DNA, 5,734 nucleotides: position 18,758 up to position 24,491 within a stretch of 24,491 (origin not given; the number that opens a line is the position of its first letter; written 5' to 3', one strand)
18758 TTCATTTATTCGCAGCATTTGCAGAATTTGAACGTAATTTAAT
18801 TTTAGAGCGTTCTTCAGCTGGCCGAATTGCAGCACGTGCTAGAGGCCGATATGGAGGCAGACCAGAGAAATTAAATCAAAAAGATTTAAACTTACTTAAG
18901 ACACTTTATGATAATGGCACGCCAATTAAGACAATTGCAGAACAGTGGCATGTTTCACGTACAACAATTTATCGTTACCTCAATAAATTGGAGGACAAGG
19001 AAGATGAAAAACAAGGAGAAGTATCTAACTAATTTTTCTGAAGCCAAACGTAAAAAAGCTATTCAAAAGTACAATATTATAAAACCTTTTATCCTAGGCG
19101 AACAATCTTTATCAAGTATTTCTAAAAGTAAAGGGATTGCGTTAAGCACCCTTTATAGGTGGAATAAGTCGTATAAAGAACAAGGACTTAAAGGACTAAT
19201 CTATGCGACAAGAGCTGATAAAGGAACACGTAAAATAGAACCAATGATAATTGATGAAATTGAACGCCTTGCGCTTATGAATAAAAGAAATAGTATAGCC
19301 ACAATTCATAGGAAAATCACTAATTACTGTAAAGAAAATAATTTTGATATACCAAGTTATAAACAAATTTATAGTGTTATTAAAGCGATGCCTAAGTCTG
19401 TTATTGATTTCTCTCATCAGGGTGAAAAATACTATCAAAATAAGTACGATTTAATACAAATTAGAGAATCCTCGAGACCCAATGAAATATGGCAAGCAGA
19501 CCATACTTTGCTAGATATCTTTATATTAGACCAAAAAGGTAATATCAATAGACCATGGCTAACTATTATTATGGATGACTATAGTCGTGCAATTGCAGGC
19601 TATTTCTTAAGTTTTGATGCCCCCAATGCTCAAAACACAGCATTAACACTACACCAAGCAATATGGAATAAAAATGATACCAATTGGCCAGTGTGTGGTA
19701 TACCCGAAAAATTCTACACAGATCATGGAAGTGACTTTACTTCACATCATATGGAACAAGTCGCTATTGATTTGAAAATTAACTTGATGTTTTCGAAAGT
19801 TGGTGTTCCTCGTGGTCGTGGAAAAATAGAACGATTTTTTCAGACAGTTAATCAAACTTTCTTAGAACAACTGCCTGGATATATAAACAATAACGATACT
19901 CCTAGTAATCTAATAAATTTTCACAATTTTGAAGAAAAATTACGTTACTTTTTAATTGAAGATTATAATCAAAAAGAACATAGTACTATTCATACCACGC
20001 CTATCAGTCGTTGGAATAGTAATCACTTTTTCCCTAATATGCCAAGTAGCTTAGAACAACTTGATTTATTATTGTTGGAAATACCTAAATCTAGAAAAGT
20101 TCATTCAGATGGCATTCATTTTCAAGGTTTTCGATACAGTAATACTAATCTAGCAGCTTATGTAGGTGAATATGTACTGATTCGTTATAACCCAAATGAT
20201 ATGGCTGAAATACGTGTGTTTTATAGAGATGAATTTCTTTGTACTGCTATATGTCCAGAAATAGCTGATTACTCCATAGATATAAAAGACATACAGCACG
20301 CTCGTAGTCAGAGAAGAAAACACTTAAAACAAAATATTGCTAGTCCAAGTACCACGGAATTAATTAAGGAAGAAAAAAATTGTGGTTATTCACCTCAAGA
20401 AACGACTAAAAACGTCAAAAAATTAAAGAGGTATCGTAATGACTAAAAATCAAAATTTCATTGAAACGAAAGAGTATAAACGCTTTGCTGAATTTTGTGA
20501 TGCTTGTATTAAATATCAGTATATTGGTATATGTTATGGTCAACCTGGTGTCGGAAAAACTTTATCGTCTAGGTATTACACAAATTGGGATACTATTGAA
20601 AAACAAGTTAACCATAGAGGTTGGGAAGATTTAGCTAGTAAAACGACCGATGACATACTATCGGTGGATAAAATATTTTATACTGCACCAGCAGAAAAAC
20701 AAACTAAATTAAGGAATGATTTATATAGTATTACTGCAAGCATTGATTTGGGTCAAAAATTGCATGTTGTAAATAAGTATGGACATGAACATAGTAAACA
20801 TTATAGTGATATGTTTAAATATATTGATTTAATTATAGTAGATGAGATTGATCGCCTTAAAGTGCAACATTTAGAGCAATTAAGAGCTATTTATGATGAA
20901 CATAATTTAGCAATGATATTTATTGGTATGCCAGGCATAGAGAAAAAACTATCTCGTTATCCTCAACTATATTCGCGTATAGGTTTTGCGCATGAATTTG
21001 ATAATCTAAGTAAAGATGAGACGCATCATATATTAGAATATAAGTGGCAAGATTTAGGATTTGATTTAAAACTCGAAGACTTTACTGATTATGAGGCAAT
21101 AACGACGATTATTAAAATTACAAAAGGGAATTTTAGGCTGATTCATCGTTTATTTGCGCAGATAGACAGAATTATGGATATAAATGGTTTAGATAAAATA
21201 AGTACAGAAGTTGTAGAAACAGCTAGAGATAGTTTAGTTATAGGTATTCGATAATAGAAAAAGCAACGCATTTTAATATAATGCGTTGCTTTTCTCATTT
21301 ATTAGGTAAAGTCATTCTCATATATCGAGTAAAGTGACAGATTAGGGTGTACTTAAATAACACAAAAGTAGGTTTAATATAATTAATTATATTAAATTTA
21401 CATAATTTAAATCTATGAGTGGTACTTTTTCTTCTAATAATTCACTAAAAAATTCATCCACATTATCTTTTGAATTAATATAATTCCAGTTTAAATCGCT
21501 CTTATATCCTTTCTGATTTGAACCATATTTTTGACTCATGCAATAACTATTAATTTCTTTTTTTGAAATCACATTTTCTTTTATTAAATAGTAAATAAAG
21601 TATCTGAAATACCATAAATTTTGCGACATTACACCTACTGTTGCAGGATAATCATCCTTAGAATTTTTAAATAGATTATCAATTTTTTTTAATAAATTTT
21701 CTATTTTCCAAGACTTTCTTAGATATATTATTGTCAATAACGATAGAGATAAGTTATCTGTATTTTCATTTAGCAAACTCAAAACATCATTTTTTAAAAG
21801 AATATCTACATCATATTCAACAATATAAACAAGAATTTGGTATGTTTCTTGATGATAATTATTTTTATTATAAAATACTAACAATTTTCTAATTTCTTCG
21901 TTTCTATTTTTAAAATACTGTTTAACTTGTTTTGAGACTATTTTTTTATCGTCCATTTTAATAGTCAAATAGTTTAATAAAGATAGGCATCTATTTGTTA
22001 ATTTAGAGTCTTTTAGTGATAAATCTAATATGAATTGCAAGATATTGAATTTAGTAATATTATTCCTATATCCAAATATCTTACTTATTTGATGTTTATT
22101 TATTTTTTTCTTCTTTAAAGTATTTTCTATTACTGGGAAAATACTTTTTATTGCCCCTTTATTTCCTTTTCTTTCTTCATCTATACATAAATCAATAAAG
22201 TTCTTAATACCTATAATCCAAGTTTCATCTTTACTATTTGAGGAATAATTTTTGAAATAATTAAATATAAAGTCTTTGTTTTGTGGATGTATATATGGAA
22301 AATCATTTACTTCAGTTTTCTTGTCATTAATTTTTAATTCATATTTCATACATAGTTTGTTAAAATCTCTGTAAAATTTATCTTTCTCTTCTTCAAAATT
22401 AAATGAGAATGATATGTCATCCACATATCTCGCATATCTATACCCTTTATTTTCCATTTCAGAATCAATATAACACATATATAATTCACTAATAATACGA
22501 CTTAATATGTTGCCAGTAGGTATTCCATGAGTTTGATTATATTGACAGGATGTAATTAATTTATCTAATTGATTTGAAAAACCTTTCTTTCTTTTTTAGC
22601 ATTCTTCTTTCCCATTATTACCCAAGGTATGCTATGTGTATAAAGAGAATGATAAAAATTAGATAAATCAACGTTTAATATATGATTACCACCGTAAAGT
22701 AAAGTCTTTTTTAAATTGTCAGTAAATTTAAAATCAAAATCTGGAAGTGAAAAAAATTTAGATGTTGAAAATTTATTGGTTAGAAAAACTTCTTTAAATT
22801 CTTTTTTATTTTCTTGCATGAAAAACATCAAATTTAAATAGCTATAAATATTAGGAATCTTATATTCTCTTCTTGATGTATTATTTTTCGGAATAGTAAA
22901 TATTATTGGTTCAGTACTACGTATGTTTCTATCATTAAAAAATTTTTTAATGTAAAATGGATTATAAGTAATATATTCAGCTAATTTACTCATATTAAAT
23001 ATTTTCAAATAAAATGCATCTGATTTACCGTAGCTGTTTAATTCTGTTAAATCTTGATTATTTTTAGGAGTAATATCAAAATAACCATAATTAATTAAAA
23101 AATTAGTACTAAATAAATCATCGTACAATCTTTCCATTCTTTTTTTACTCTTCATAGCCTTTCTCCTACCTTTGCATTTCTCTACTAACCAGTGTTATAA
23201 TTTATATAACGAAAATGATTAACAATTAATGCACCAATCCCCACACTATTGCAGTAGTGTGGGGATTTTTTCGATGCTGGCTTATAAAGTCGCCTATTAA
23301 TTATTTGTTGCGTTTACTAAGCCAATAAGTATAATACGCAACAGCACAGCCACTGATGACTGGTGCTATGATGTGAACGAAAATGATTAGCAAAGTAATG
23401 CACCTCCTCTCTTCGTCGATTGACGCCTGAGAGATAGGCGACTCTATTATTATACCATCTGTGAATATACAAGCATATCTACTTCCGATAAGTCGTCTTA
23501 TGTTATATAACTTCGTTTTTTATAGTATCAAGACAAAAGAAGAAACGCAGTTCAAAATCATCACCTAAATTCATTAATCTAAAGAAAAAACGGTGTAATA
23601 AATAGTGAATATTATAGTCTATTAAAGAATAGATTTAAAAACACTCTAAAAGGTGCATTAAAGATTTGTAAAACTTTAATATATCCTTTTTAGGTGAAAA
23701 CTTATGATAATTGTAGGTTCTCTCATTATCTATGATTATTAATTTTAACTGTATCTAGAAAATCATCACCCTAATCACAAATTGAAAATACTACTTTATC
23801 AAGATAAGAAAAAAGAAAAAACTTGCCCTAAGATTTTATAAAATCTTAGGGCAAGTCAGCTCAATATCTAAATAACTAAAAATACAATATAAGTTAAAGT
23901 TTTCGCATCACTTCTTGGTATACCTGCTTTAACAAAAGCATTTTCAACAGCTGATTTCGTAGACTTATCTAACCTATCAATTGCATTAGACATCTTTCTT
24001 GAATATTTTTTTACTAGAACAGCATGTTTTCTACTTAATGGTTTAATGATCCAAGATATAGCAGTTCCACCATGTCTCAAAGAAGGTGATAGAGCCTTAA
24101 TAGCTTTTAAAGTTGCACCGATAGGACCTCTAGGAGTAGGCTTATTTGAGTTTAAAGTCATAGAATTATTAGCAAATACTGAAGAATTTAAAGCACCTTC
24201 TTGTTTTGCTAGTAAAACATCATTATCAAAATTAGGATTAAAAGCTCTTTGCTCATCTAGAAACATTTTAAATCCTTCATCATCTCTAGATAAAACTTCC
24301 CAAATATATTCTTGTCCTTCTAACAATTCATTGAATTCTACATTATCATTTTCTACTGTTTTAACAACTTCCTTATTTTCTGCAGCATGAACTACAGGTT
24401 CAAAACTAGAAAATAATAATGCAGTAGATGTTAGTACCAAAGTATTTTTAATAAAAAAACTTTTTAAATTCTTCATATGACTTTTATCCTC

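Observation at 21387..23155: Stand-alone Abi-type reverse transcriptase next to Tn552/sin res, frame-broken in an A6 run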

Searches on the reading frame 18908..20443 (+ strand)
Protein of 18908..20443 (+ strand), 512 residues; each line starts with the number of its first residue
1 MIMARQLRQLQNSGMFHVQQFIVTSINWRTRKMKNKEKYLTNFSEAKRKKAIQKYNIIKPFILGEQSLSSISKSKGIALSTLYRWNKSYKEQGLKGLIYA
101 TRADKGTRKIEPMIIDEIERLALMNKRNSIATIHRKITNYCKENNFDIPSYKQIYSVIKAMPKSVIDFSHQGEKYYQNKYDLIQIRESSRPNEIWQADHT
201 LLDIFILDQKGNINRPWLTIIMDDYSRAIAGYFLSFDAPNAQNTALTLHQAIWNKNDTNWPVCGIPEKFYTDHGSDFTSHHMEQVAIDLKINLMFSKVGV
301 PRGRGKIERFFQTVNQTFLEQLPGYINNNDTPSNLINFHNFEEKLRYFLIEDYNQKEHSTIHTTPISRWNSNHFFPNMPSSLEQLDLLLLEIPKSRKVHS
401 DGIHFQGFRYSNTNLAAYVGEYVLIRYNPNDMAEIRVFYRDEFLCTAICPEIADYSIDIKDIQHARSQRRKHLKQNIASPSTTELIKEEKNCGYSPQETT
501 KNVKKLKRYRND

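Call 39: search_protein_families(library=pfam, proteins=[window:18908-20443:+], max_evalue=0.001)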
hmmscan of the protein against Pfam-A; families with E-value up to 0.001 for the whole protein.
window:18908-20443:+ (512 aa): 3 families
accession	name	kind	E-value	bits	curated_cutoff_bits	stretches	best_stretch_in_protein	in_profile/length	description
PF09299.17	Mu-transpos_C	-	3.1e-17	62.7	21.7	1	387-446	2-61/61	Mu transposase, C-terminal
PF00665.32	rve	-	4.7e-13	49.7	32.6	1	189-299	2-100/102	Integrase core domain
PF13565.12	HTH_32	-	2.7e-05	25.1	33.7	1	81-157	1-72/73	Homeodomain-like domain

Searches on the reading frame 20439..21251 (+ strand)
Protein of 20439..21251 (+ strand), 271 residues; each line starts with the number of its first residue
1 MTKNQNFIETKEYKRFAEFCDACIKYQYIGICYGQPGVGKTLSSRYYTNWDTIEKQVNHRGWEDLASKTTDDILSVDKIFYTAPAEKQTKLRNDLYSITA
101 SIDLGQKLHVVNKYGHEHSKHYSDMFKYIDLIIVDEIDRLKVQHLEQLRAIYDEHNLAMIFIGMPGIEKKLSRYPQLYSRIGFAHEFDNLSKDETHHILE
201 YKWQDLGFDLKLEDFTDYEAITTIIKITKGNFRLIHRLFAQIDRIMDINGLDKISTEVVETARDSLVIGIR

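Call 39: search_protein_families(library=pfam, proteins=[window:20439-21251:+], max_evalue=0.001)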
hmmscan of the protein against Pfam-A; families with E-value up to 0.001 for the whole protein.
window:20439-21251:+ (271 aa): 1 family
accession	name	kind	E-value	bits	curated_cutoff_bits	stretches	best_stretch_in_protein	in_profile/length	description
PF13401.12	AAA_22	-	1.8e-20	74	27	1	26-171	4-130/130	AAA domain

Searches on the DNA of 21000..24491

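Call 23: search_rna_families(source=window, start=21000, end=24491, threshold=evalue, max_evalue=1, show_alignments=2)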
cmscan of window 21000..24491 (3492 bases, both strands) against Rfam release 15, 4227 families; matches with E-value up to 1: 10.
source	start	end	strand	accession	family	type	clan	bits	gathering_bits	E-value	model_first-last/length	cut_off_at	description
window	23250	23350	+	RF01797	fstAT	Gene; antitoxin;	-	88.5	72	8.9e-17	1-94/94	no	Fst antitoxin sRNA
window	23225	23342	-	RF02442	SpF66_sRNA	Gene; sRNA;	-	37.7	42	1.2e-06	1-239/239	no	Streptococcus sRNA SpF66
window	23191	23268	+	RF01822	RsaJ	Gene; sRNA;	-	36.6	100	3e-06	1-287/287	no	RNA Staph. aureus A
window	21213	21298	+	RF02397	sau-5971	Gene; sRNA;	-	28.9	90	0.03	1-96/96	no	Staphylococcus sRNA sau-5971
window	23822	23855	-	RF04076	mir-H11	Gene; miRNA;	-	25.7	70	0.14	20-53/72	no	mir-H11 microRNA precursor family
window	22573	22679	+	RF01859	Phe_leader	Cis-reg; leader;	-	25.2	55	0.38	1-125/125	no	Phenylalanine leader peptide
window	21254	21319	-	RF02397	sau-5971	Gene; sRNA;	-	23.9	90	0.39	1-96/96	no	Staphylococcus sRNA sau-5971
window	21736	21795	-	RF00281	SNORD47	Gene; snRNA; snoRNA; CD-box;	-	23.1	50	0.41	1-77/77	no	Small nucleolar RNA SNORD47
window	21251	21303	+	RF03790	MIR8008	Gene; miRNA;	-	20.7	66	0.82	1-55/55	no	MIR8008 microRNA precursor family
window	23802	23873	-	RF00645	MIR169_2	Gene; miRNA;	CL00098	17.7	50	0.55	1-118/118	no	MIR169_2 microRNA precursor family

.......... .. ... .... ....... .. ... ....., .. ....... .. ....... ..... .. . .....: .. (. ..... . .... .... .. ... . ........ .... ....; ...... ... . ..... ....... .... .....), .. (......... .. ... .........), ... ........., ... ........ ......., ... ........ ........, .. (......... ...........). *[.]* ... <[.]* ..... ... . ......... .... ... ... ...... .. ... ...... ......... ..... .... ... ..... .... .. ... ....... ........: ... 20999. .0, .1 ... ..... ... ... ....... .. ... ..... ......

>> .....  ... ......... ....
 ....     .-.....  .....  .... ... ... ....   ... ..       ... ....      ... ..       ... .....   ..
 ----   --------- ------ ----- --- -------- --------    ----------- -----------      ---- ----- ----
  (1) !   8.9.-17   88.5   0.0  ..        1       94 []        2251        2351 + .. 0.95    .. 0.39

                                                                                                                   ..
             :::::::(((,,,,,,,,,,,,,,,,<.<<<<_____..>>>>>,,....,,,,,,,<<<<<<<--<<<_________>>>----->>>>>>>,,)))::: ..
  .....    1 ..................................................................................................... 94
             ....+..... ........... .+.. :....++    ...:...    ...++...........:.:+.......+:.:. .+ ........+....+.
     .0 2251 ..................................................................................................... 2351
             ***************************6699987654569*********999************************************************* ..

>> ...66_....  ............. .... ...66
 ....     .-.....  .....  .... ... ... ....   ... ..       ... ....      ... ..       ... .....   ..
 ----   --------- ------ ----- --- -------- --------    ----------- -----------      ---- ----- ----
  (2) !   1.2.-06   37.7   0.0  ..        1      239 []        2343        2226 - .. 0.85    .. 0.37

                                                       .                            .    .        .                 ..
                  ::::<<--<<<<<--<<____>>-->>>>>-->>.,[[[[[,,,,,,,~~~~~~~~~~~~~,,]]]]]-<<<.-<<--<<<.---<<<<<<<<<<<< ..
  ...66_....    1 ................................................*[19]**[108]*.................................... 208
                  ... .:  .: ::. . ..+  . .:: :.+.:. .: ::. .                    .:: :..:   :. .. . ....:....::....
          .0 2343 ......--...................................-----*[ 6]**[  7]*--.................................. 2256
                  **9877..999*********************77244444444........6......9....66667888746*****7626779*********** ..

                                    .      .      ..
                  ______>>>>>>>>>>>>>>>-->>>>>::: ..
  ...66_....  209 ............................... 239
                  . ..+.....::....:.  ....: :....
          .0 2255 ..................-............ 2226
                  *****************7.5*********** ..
